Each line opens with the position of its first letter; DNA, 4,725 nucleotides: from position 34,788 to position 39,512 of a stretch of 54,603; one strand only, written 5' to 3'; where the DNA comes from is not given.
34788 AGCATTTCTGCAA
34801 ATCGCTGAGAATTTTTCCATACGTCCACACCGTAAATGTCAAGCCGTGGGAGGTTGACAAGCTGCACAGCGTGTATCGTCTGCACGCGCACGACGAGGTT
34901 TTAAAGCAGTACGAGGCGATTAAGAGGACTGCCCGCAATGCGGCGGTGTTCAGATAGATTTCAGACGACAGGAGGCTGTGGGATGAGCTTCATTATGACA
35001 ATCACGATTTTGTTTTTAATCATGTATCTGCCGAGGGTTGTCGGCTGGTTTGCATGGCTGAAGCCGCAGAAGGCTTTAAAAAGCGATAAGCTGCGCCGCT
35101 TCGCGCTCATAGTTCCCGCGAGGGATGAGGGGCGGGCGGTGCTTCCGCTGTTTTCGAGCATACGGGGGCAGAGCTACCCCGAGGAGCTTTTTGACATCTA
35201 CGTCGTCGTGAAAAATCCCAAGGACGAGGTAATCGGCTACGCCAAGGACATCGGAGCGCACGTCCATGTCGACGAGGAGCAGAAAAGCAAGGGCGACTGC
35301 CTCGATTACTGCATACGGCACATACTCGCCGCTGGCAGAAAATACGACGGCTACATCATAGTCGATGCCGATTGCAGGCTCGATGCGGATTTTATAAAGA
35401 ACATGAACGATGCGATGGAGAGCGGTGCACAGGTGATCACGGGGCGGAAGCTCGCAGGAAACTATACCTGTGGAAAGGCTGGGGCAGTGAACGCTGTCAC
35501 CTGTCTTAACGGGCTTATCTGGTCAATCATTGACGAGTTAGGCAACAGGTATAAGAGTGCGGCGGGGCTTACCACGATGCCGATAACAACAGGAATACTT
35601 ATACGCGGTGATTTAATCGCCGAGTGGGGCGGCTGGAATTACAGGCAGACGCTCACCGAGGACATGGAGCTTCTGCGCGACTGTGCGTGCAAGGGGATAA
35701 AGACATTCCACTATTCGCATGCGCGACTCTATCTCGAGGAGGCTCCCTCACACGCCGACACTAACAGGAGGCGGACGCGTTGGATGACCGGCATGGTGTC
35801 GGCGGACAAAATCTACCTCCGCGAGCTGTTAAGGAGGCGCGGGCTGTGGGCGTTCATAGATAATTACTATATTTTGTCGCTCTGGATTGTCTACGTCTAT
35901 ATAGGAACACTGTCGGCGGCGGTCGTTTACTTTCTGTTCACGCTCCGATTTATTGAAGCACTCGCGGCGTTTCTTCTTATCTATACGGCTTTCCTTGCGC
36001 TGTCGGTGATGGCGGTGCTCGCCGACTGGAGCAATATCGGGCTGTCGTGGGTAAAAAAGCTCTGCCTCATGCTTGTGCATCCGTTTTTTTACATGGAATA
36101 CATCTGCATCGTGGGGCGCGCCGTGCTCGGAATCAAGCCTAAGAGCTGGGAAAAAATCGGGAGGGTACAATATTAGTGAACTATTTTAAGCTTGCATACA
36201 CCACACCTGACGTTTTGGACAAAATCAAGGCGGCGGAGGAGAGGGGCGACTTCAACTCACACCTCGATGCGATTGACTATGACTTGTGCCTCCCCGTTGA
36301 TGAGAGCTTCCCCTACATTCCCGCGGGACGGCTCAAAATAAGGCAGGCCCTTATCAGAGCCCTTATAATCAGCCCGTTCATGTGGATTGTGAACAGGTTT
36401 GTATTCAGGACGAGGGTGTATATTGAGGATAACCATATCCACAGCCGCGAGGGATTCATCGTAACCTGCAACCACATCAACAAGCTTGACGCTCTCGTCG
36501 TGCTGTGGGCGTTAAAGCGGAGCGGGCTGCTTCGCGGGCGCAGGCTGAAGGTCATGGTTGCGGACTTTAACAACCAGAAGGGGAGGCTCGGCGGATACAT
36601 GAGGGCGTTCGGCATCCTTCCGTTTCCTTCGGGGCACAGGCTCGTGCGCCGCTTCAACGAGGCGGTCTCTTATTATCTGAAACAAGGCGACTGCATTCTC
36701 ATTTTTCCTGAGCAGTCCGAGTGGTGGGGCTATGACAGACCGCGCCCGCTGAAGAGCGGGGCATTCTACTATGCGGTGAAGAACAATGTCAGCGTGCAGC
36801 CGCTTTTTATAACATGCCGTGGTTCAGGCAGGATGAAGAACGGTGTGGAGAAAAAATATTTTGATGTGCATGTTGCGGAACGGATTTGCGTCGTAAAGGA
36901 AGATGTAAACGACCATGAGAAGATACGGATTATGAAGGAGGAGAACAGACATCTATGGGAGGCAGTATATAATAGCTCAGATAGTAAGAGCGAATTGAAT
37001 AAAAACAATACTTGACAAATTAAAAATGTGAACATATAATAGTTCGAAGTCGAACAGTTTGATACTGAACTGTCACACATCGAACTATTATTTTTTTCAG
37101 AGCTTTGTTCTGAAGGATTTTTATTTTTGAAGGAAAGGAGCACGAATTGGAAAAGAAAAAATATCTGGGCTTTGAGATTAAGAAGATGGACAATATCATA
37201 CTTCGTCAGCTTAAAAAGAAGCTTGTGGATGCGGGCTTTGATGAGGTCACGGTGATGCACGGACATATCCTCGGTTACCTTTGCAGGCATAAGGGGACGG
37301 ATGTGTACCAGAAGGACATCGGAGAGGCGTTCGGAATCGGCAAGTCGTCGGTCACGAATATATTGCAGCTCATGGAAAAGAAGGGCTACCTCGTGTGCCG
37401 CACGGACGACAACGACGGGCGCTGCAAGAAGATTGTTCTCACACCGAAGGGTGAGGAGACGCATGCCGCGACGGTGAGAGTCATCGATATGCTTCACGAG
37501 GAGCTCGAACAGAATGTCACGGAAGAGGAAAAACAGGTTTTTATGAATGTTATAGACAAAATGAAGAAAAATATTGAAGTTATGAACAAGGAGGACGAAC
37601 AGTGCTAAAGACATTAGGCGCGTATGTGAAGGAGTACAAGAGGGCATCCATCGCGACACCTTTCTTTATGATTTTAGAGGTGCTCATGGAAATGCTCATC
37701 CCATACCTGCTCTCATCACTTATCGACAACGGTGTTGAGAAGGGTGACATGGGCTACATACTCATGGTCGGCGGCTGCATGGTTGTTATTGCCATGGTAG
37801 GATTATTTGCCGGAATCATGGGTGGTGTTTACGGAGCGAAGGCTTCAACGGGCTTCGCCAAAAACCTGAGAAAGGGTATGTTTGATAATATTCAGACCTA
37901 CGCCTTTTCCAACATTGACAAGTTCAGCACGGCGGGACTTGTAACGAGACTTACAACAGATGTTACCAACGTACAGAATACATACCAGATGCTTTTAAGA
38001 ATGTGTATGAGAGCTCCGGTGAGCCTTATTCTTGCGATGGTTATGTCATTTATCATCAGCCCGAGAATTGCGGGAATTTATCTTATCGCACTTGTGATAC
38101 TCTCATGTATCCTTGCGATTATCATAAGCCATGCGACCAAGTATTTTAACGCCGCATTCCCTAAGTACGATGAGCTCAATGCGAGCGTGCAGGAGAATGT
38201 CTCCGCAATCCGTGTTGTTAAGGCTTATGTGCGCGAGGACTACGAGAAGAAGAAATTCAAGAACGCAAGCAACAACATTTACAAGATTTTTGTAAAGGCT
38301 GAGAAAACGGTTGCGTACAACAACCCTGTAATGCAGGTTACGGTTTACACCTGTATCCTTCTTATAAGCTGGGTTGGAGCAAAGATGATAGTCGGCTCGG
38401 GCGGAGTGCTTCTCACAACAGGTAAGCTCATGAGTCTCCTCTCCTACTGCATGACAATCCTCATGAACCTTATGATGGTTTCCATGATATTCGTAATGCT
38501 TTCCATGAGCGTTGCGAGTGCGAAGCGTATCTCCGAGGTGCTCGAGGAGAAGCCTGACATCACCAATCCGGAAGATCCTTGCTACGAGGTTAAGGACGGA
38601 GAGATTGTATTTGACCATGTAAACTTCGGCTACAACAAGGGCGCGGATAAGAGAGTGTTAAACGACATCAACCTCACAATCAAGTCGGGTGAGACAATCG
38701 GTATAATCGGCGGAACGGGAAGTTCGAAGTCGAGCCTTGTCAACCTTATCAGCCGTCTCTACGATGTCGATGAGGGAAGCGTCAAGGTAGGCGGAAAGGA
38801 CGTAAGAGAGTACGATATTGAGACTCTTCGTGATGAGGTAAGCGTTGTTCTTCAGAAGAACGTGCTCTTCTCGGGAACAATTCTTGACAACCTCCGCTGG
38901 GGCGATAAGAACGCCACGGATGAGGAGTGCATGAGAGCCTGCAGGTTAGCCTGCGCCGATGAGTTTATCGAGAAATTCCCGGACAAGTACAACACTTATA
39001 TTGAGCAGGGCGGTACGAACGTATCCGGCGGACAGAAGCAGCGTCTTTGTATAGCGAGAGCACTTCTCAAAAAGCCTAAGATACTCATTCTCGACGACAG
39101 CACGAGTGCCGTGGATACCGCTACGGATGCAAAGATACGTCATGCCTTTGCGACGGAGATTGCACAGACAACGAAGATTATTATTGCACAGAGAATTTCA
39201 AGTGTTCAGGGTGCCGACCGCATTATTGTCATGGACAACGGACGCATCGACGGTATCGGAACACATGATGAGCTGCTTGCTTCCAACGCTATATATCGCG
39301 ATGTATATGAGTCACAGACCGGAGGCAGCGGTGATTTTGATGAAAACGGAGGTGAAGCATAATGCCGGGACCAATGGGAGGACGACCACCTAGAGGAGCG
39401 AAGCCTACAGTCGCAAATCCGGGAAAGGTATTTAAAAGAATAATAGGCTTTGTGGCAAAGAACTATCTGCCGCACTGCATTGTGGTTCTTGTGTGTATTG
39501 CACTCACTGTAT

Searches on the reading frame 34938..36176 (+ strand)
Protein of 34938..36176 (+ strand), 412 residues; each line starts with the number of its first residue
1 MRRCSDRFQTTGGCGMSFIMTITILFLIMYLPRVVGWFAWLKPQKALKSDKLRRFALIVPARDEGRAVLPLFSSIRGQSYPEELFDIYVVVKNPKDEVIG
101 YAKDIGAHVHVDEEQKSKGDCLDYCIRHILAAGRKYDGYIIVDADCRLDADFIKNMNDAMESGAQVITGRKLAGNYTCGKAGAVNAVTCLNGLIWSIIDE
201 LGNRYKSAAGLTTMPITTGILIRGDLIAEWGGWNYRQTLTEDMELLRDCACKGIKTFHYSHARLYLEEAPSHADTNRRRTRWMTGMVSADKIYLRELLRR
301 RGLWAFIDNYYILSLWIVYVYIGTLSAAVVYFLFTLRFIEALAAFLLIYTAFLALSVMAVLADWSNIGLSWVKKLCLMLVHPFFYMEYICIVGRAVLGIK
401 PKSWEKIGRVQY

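Call 8: search_protein_families(library=pfam, proteins=[window:34938-36176:+])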
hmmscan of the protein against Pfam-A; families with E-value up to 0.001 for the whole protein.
window:34938-36176:+ (412 aa): 3 families
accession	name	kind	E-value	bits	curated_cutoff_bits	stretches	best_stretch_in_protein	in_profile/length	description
PF13632.12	Glyco_trans_2_3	-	7.8e-17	62.2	27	1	140-336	3-192/198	Glycosyl transferase family group 2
PF13641.12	Glyco_tranf_2_3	-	1.3e-13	52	27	1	54-285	2-230/230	Glycosyltransferase like family 2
PF00535.33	Glycos_transf_2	-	6.2e-05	23.4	23.3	1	57-176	2-120/168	Glycosyl transferase family 2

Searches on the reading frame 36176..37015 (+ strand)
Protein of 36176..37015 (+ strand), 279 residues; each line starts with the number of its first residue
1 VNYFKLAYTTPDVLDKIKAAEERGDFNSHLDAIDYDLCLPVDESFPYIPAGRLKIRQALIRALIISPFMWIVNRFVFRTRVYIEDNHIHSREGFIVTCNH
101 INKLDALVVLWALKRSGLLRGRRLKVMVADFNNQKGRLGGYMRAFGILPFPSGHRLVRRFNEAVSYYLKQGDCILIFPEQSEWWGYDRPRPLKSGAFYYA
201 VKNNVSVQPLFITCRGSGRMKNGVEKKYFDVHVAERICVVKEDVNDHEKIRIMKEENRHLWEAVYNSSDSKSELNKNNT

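Call 8: search_protein_families(library=pfam, proteins=[window:36176-37015:+])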
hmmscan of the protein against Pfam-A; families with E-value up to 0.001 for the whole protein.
window:36176-37015:+ (279 aa): 1 family
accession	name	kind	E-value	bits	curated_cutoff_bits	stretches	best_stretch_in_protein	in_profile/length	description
PF01553.26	Acyltransferase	-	1.5e-10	41.5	23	1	85-212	6-131/132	Acyltransferase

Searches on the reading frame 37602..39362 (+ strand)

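Call 8: search_protein_families(library=pfam, proteins=[window:37602-39362:+])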
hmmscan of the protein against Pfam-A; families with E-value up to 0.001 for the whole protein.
window:37602-39362:+ (586 aa): 2 families
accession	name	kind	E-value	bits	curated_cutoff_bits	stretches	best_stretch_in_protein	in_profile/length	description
PF00664.28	ABC_membrane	-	8.1e-40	137.7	28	1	20-288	5-272/274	ABC transporter transmembrane region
PF00005.33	ABC_tran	-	2e-31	109.8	25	1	353-502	1-137/137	ABC transporter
